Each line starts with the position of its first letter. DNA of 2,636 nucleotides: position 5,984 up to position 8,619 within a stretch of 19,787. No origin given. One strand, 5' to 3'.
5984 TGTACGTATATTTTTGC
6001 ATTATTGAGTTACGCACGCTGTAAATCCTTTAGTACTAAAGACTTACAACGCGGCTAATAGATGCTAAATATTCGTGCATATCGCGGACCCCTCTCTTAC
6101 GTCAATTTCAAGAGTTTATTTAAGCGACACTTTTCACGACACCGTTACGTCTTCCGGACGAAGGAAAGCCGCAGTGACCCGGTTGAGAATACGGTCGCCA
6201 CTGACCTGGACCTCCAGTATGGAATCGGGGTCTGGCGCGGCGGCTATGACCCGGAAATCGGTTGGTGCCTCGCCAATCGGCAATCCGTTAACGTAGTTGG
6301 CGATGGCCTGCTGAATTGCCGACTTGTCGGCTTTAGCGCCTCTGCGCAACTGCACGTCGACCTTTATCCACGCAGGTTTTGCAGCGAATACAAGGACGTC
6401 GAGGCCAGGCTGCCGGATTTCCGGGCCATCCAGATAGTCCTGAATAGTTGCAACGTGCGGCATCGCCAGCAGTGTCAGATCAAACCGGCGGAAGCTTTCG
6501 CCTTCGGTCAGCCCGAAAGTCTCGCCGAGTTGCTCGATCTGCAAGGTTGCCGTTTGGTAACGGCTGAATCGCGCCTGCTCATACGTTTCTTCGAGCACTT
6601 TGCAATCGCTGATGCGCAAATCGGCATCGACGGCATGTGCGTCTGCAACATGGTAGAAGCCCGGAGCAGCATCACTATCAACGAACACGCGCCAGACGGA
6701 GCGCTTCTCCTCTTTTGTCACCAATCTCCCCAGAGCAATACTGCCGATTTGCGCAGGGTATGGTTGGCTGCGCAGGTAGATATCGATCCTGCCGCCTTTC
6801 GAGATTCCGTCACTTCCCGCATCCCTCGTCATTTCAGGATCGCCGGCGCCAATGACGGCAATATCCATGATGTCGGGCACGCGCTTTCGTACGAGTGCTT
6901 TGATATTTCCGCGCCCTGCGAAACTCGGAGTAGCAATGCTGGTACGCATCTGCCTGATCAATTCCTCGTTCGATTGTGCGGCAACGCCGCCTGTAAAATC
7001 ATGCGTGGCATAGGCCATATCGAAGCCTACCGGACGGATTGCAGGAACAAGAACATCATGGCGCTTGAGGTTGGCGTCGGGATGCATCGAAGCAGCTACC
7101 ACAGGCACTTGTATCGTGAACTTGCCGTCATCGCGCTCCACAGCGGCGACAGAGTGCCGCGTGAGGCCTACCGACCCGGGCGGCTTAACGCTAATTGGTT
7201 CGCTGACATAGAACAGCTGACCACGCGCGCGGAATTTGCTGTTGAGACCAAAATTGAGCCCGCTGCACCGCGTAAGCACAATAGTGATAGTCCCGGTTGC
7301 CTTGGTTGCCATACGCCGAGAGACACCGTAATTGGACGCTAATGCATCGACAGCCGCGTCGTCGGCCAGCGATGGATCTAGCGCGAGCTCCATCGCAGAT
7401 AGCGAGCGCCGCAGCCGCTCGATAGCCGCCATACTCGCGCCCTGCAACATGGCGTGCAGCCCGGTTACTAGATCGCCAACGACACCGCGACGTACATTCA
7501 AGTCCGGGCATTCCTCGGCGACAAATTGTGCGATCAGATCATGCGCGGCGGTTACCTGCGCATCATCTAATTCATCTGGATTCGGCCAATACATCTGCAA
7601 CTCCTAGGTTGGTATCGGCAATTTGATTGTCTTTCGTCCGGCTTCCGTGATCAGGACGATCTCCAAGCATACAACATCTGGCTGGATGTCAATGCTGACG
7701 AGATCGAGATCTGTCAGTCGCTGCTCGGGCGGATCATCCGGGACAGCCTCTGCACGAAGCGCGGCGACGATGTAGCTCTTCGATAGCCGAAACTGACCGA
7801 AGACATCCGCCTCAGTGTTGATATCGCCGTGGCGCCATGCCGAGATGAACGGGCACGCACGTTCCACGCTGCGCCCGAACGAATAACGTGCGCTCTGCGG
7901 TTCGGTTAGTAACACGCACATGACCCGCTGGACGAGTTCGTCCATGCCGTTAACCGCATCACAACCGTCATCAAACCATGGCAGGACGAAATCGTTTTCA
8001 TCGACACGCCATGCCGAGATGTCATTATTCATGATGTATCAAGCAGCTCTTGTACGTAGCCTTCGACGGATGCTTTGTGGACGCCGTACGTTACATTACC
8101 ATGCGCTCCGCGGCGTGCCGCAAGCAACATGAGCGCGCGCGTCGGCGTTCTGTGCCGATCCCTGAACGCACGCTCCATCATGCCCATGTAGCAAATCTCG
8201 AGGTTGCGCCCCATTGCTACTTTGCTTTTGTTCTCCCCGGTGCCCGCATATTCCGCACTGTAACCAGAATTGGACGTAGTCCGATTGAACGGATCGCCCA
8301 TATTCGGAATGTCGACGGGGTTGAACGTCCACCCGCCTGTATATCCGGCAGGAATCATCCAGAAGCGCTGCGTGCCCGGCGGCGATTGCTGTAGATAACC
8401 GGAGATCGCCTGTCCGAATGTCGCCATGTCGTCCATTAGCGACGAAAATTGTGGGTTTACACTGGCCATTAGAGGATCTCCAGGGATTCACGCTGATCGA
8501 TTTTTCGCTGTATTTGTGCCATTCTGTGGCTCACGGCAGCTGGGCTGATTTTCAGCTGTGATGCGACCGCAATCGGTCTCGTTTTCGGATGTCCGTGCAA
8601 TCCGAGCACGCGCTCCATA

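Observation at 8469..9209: A sigma-70-family sigma factor embedded between tail hub and baseplate genes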

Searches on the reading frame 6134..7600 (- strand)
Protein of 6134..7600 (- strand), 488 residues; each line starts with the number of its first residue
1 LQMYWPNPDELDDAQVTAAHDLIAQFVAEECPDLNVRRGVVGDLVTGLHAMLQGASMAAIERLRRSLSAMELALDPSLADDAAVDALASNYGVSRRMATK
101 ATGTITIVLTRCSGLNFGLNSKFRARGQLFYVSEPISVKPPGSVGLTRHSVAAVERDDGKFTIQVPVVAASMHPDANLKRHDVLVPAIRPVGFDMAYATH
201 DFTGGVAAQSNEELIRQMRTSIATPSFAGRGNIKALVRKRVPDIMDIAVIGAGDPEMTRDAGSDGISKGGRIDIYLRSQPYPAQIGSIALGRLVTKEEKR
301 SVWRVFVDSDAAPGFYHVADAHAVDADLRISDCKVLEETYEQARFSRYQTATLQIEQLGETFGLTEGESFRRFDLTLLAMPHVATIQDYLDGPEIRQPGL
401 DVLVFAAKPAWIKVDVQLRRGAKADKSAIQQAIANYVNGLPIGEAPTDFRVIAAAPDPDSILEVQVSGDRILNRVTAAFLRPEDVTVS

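Call 5: search_protein_families(library=pfam, proteins=[window:6134-7600:-], max_evalue=1)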
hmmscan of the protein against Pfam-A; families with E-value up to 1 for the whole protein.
window:6134-7600:- (488 aa): 1 family
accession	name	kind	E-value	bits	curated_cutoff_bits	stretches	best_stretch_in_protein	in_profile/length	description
PF04865.19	Baseplate_J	-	1.9e-08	34.4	21.1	1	82-251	3-155/255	Baseplate J-like protein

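Call 6: search_protein_families(library=phrogs, proteins=[window:6134-7600:-], max_evalue=0.1)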
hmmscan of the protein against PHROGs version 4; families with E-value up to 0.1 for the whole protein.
window:6134-7600:- (488 aa): 1 family
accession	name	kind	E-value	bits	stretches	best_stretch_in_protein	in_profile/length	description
phrog_6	-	tail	8.6e-22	78.5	1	59-486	109-404/548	baseplate wedge subunit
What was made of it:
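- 6134..7600 (-): Baseplate J-like wedge protein (488 aa). Pfam Baseplate_J 34.4 bits and PHROG 6 E=8.6e-22 (calls 5, 6).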

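Call 48: search_dna_similar(query=window:6134-7600:-, collection=phages, mode=protein, max_evalue=0.001, max_rows=15)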
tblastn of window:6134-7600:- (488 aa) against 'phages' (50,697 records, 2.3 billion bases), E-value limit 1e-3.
Records with a match: 2; places in all: 2; records where one place covers at least 80% of the query: 0.
Best place of each record, by identity: <60% 2.
By first word of the organism name: Bacillus 2.
By host as written in the record: Bacillus megaterium str. ATCC 43725 2.
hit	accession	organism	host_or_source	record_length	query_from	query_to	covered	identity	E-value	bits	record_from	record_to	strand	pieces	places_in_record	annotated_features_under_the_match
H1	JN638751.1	Bacillus phage G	Bacillus megaterium str. ATCC 43725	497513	90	279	39%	26.5%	2e-5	54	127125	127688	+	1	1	188: gp188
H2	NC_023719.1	Bacillus phage G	Bacillus megaterium str. ATCC 43725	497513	90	279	39%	26.5%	2e-5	54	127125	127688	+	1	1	188: baseplate wedge subunit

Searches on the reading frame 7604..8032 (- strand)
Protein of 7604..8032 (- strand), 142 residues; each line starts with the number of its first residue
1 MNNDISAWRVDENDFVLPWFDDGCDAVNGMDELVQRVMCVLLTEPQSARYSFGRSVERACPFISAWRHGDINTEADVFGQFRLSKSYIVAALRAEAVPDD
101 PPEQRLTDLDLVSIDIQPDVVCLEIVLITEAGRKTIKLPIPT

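Call 5: search_protein_families(library=pfam, proteins=[window:7604-8032:-], max_evalue=1)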
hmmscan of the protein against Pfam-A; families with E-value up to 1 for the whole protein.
window:7604-8032:- (142 aa): 0 families

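Call 6: search_protein_families(library=phrogs, proteins=[window:7604-8032:-], max_evalue=0.1)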
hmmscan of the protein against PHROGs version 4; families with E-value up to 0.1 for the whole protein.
window:7604-8032:- (142 aa): 0 families

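Call 39: search_solved_structures(query=A4, max_evalue=10)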
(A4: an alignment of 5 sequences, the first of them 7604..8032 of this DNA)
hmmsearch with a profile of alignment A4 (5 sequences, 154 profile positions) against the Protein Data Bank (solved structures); distinct sequences matched with E-value up to 10: 4.
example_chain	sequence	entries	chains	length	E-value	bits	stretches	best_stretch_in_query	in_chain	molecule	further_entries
9euf_L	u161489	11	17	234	0.056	16.4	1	33-71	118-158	Baseplate wedge subunit | ORF61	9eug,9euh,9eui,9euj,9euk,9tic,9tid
6ff6_A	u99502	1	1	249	0.2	14.5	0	72-116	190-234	BRIC1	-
6w90_A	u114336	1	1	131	0.44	13.5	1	114-150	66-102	NTF2 fold protein loop-helix-loop design NT-9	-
9qgl_9A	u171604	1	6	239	0.98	12.3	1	27-71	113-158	Photorhabdus luminescens subsp. laumondii TTO1 complete genome segment 6/17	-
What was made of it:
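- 7604..8032 (-): 142-aa protein, probably a gp25-like baseplate wedge protein. Profile hit to baseplate wedge subunit 9euf_L, E=0.056 (call 39).
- Checked: The 142-aa protein has only a weak hit to a baseplate wedge subunit (E=0.056; call 39).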

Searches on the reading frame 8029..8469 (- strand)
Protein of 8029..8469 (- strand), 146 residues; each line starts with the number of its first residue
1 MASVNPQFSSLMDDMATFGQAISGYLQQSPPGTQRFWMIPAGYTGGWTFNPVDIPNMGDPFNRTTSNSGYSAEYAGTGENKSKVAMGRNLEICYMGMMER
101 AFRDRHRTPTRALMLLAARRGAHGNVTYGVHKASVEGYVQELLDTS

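Call 5: search_protein_families(library=pfam, proteins=[window:8029-8469:-], max_evalue=1)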
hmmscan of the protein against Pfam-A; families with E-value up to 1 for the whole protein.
window:8029-8469:- (146 aa): 0 families

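Call 6: search_protein_families(library=phrogs, proteins=[window:8029-8469:-], max_evalue=0.1)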
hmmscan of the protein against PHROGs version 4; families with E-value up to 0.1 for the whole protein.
window:8029-8469:- (146 aa): 0 families

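Call 40: search_solved_structures(query=A3, max_evalue=10)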
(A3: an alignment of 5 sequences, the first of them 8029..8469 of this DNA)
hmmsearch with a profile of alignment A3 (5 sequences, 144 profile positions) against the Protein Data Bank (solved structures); distinct sequences matched with E-value up to 10: 2.
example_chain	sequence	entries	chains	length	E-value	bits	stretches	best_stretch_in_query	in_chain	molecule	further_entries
3lg7_A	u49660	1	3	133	0.49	13.3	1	6-99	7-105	4E10_S0_1EZ3A_002_C (T246)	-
8a3k_UNK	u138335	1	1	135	1.8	11.5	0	11-51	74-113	sc-apCC-4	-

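Call 61: search_solved_structures(query=A5, max_evalue=1)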
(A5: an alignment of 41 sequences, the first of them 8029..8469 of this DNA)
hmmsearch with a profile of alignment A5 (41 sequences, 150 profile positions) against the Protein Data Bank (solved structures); distinct sequences matched with E-value up to 1: 0.
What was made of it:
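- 8029..8469 (-): 146-aa protein of unknown function immediately downstream of sigma. No family or PDB hit (calls 5, 6, 40, 61).
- On Sigma/anti-sigma gene pair: The 146-aa protein has no family or PDB hit (calls 5, 6, 40, 61).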

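Call 65: find_homologous_proteins(query=window:8029-8469:-, max_evalue=0.001)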
Query window:8029-8469:- (146 aa): 11 proteins with E <= 0.001 among 21 candidates.
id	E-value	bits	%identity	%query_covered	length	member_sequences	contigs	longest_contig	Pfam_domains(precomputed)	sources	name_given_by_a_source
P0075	9.3e-94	329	99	100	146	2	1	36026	-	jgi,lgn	-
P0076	3.7e-58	213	69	100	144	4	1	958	-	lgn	-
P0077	5.4e-57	210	67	100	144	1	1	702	-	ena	-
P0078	6.0e-57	210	69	100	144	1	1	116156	-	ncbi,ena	-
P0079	2.4e-48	182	61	98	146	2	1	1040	-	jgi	jgi:hypothetical protein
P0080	8.2e-46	173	58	97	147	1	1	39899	-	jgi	jgi:hypothetical protein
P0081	2.7e-45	172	58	98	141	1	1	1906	-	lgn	-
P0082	3.4e-45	171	61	100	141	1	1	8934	-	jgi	-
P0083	5.1e-43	164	58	98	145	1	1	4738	-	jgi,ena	jgi:hypothetical protein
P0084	7.4e-42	161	56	96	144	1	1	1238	-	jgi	jgi:hypothetical protein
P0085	9.8e-26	108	45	98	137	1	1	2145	-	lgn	-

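Call 66: find_homologous_proteins(query=A5, max_evalue=0.001)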
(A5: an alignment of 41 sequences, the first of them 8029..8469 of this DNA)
Query A5 (41 sequences) (146 aa, profile of the alignment): 71 proteins with E <= 0.001 among 1424 candidates.
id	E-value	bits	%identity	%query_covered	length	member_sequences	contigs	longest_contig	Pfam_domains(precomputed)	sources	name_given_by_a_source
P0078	2.8e-41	158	69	100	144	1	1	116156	-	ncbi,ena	-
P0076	4.0e-41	158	69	100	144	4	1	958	-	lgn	-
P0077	8.1e-41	157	67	100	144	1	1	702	-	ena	-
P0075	1.3e-38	150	99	100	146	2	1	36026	-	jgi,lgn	-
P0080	9.2e-38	147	58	97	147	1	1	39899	-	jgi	jgi:hypothetical protein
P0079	4.3e-37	145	61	98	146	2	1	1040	-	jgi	jgi:hypothetical protein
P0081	3.5e-36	142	58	98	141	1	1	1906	-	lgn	-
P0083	1.2e-35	140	58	98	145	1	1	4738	-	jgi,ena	jgi:hypothetical protein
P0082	9.1e-33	131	61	100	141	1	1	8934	-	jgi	-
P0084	2.9e-30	123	56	96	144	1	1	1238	-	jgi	jgi:hypothetical protein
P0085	1.9e-29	120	45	98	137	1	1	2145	-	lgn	-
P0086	4.1e-16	77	-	-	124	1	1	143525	-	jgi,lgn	jgi:hypothetical protein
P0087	2.5e-13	68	-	-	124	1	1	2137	-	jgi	jgi:hypothetical protein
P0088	5.8e-13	67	-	-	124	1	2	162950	-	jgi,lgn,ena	-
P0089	8.6e-13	66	-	-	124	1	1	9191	-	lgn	-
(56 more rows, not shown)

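Call 85: predict_structure(alignment_id=A7)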
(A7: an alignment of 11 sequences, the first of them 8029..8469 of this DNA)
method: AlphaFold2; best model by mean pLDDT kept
length: 146 residues; sequences in the alignment: 11
mean_pLDDT: 52.9   pTM: 0.21
mean pLDDT of the five models: 52.9, 51.4, 49.6, 43.7, 43.6
residues with pLDDT >= 90: 0; 70-90: 2; 50-70: 95; < 50: 49
segments of 3 or more residues with pLDDT < 50: 1-4, 28-58, 142-146
pLDDT, mean of each block of 10 residues (from residue 1): 53 63 50 41 45 45 54 63 57 59 53 56 50 55 47
secondary structure, 60 per line:
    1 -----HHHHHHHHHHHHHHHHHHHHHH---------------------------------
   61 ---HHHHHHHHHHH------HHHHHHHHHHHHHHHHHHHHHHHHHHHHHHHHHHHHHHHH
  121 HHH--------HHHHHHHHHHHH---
elements in order: H6-27 H64-74 H81-123 H132-143
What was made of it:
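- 8029..8469 (-): AF2 pLDDT 53, unusable (call 85).
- On Sigma/anti-sigma gene pair: Its model has pLDDT 53 (call 85).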
